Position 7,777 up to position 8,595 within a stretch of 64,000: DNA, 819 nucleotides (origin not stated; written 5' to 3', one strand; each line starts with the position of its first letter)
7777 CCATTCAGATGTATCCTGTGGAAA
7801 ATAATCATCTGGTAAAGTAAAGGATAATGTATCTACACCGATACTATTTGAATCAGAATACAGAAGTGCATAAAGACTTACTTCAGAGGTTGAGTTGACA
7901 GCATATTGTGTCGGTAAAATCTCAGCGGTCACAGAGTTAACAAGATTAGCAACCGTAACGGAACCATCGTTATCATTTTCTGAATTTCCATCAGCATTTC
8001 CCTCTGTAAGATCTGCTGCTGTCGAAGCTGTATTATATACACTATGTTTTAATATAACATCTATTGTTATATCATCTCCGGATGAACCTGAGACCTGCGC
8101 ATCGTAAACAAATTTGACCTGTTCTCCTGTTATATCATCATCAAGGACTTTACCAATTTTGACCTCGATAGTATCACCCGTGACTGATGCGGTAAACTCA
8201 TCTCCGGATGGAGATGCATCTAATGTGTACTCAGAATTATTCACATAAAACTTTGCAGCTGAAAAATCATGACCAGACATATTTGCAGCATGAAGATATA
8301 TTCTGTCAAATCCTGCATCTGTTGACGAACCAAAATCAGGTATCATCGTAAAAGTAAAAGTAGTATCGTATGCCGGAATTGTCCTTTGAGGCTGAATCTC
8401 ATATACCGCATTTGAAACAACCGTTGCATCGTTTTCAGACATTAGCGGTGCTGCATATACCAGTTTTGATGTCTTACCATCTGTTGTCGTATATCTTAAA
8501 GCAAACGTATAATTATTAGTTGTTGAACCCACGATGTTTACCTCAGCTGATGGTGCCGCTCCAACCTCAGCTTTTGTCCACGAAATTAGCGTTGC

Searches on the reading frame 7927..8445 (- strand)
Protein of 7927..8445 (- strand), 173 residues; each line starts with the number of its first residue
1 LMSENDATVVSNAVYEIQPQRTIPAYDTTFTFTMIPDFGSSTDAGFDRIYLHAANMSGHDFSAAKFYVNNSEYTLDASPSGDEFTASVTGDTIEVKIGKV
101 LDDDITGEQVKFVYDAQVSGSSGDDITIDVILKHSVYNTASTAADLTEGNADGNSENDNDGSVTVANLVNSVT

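Call 64: predict_structure(alignment_id=A2)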
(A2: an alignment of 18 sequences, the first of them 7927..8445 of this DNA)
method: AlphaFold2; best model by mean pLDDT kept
length: 173 residues; sequences in the alignment: 18
mean_pLDDT: 93.2   pTM: 0.88
mean pLDDT of the five models: 93.2, 91.8, 91.6, 91.3, 90.2
residues with pLDDT >= 90: 141; 70-90: 25; 50-70: 7; < 50: 0
segments of 3 or more residues with pLDDT < 50: none
pLDDT, mean of each block of 10 residues (from residue 1): 76 97 95 96 94 94 98 98 98 98 97 95 93 89 90 93 90 70
secondary structure, 60 per line:
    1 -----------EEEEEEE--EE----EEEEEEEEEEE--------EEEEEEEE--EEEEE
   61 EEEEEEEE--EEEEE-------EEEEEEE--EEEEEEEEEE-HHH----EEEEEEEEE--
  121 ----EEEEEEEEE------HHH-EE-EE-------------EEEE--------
elements in order: E12-18 E27-37 E46-53 E56-68 E71-75 E83-89 E92-101 E110-118 E125-133 E162-165

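Call 66: search_protein_representatives(alignment_id=A2)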
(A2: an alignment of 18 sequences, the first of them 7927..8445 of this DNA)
Query: 18 sequences, 172 profile positions. Proteins with E-value up to 0.001 (for the whole library): 266; up to 1e-10: 160; up to 1e-30: 50. The best 150 are listed.
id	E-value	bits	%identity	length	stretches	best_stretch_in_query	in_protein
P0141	0.0e+00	1195.5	-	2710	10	2-170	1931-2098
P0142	5.7e-287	957.3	-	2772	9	6-171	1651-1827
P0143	3.2e-194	655.4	-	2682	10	1-169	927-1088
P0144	4.3e-194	655.0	-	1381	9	8-161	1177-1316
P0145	6.6e-168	569.7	-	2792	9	2-170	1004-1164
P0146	1.9e-164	558.5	-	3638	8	3-169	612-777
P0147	1.4e-154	526.3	-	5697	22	7-167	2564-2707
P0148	5.9e-143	488.5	-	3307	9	2-169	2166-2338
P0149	1.1e-134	461.6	-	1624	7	16-167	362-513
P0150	5.4e-125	430.0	-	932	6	9-167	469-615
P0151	3.6e-119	411.1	-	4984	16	6-166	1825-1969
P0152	5.8e-91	319.3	-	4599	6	8-166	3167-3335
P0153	1.8e-88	311.1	-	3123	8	8-167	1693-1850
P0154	6.2e-84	296.4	-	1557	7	9-166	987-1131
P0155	2.0e-75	268.7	-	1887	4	8-167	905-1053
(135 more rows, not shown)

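Call 68: fold_search(model_id=the predicted structure, library=pdb)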
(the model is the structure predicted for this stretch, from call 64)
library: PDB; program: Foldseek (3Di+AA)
matches with E <= 10: 1959; with E <= 0.001: 39
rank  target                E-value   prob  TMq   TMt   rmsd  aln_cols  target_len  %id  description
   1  4igb_C                2.3e-05  1.00  0.51  0.23   4.9       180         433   14  Crystal structure of the N-terminal domain of the Streptococcus gordonii adhesin Sgo0707 (released 2013-06-05)
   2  4igb_D                2.7e-05  1.00  0.48  0.24   5.0       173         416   13  Crystal structure of the N-terminal domain of the Streptococcus gordonii adhesin Sgo0707 (released 2013-06-05)
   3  9uvm                  3.0e-05  1.00  0.52  0.25   4.9       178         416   15  The SeMet pili protein of Streptococcus Sanguinis (released 2026-01-21)
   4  4igb_A                3.2e-05  1.00  0.51  0.24   4.7       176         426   13  Crystal structure of the N-terminal domain of the Streptococcus gordonii adhesin Sgo0707 (released 2013-06-05)
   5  8wgg                  3.4e-05  1.00  0.49  0.24   5.1       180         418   16  Crystal structure of basal pilin PilB from Streptococcus sanguinis (released 2025-03-26)
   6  7me6_A                5.2e-05  1.00  0.50  0.64   6.5       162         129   10  Structure of the apo form of YcnI (released 2021-08-18)
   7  9uvr_A                5.5e-05  1.00  0.50  0.24   4.8       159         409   12  Crystal structure of SSA1632 from Streptococcus sanguinis (released 2026-01-21)
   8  9vqn                  7.5e-05  1.00  0.52  0.25   4.9       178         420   15  Crystal structure of Se-Met SSA1633 from Streptococcus sanguinis (Phase determination model) (released 2026-01-21)
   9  8wxd_A                8.8e-05  1.00  0.49  0.23   4.9       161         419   14  Crystal Structure of shaft pilin PilA from Streptococcus sanguinis (released 2025-05-07)
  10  4igb_B                8.8e-05  1.00  0.50  0.23   5.1       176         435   15  Crystal structure of the N-terminal domain of the Streptococcus gordonii adhesin Sgo0707 (released 2013-06-05)
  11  7me6_B                9.8e-05  1.00  0.49  0.63   6.5       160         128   11  Structure of the apo form of YcnI (released 2021-08-18)
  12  8um6_B                9.8e-05  1.00  0.46  0.60   8.8       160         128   10  Structure of copper bound to YcnI W137F (released 2024-02-07)
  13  9uvr_B                1.0e-04  1.00  0.50  0.24   4.9       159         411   13  Crystal structure of SSA1632 from Streptococcus sanguinis (released 2026-01-21)
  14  9lty_A                1.3e-04  1.00  0.48  0.24   6.6       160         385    9  Crystal Structure of C-terminal stable fragment of the Shaft pilin EbpC from Enterococcus faecalis (released 2025-07-16)
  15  9lj6                  1.4e-04  1.00  0.48  0.36   6.3       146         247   10  Crystal Structure of C-terminal rigid fragment containing middle and C-terminal domains of the Basal pilin EbpB from Ent (released 2025-07-16)
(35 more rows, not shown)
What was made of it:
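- Closest known: Ig-like. Same: They are the best structural matches of the predicted module (Foldseek E about 2e-5, TM about 0.5, call 68).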

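Call 70: list_cluster_members(proteins=[P0141])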
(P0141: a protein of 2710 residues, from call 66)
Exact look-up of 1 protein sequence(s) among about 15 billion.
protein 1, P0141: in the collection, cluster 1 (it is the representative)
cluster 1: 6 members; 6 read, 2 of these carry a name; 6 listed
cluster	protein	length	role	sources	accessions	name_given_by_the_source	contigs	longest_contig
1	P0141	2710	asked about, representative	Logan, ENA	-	-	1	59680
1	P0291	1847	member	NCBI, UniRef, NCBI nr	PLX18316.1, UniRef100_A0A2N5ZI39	MAG: hypothetical protein C0601_04680 [Candidatus Muiribacterium halophilum] | Uncharacterized protein n=1 Tax=Muiribacterium halophilum TaxID=2053465 ... | MAG: hypothetical protein C0601_04680 [Candidatus Muirbacterium halophilum]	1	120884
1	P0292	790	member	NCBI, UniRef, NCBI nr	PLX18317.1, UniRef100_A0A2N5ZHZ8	MAG: hypothetical protein C0601_04685 [Candidatus Muiribacterium halophilum] | SbsA Ig-like domain-containing protein n=1 Tax=Muiribacterium halophilum TaxID=2053465 ... | MAG: hypothetical protein C0601_04685 [Candidatus Muirbacterium halophilum]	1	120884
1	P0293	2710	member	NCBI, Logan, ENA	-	-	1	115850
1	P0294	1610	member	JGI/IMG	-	-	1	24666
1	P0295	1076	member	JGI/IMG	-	-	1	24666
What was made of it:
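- GenBank annotates them this way (call 70).
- Tried and rejected: The split ORFs do appear in the cluster table as NCBI proteins (call 70).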

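Call 71: search_protein_families(library=ncbifam, proteins=[P0141], max_evalue=0.01)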
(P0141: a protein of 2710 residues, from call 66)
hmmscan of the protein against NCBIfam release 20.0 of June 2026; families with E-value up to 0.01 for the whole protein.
P0141 (2710 aa): 3 families
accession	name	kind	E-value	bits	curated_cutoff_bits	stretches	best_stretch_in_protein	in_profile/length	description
TIGR04183.1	Por_Secre_tail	domain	5.2e-09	36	23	1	2632-2708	1-71/72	T9SS type A sorting domain-containing protein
NF033708.1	T9SS_Cterm_ChiA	domain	0.0023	17.8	40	0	2653-2705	4-52/55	T9SS sorting signal type C domain-containing protein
NF005176.1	PRK06655.1-1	equivalog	0.0098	15.8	230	0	2670-2705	123-159/197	flagellar hook assembly protein FlgD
